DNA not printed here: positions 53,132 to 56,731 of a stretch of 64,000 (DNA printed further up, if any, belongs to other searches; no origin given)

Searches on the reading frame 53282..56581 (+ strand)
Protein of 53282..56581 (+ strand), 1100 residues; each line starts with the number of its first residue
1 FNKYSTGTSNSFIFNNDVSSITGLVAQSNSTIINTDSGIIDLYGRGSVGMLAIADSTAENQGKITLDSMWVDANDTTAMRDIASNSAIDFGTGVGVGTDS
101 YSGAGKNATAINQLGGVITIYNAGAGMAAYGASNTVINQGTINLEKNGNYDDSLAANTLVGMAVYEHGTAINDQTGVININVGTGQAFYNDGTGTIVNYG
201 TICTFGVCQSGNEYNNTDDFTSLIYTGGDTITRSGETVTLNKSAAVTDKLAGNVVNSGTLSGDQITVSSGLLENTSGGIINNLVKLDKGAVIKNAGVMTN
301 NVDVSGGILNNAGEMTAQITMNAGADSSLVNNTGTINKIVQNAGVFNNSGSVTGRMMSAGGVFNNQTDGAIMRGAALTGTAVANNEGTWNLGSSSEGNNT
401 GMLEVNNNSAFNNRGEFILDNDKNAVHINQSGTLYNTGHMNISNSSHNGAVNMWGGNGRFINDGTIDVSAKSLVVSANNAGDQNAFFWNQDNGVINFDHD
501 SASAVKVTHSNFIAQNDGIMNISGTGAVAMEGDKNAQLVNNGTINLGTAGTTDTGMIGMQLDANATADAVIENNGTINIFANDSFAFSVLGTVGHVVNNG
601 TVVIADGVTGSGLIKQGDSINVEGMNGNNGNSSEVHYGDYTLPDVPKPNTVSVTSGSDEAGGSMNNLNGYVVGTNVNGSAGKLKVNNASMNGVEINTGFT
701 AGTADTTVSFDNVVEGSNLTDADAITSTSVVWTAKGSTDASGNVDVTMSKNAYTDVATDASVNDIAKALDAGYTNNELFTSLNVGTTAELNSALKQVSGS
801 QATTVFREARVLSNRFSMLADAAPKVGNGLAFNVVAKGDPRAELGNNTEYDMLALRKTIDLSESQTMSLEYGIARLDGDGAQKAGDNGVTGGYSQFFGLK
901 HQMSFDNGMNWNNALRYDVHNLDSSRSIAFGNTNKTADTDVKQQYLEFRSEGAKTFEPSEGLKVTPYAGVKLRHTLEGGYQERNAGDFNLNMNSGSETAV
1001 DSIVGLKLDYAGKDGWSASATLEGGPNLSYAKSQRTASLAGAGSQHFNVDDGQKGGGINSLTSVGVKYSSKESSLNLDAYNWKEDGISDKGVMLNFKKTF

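Call 78: profile_search(protein=window:53282-56581:+)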
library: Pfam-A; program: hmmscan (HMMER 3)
A. the first sequence (1100 residues): domains with independent E <= 10: 2; with E <= 0.001: 2
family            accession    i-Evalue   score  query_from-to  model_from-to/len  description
BigA_beta         PF25783.1       3e-25    88.3     669-752         1-84/84  BigA beta sandwich domain
Autotransporter   PF03797.25    9.5e-19    68.6     874-1070       51-244/255  Autotransporter beta-domain
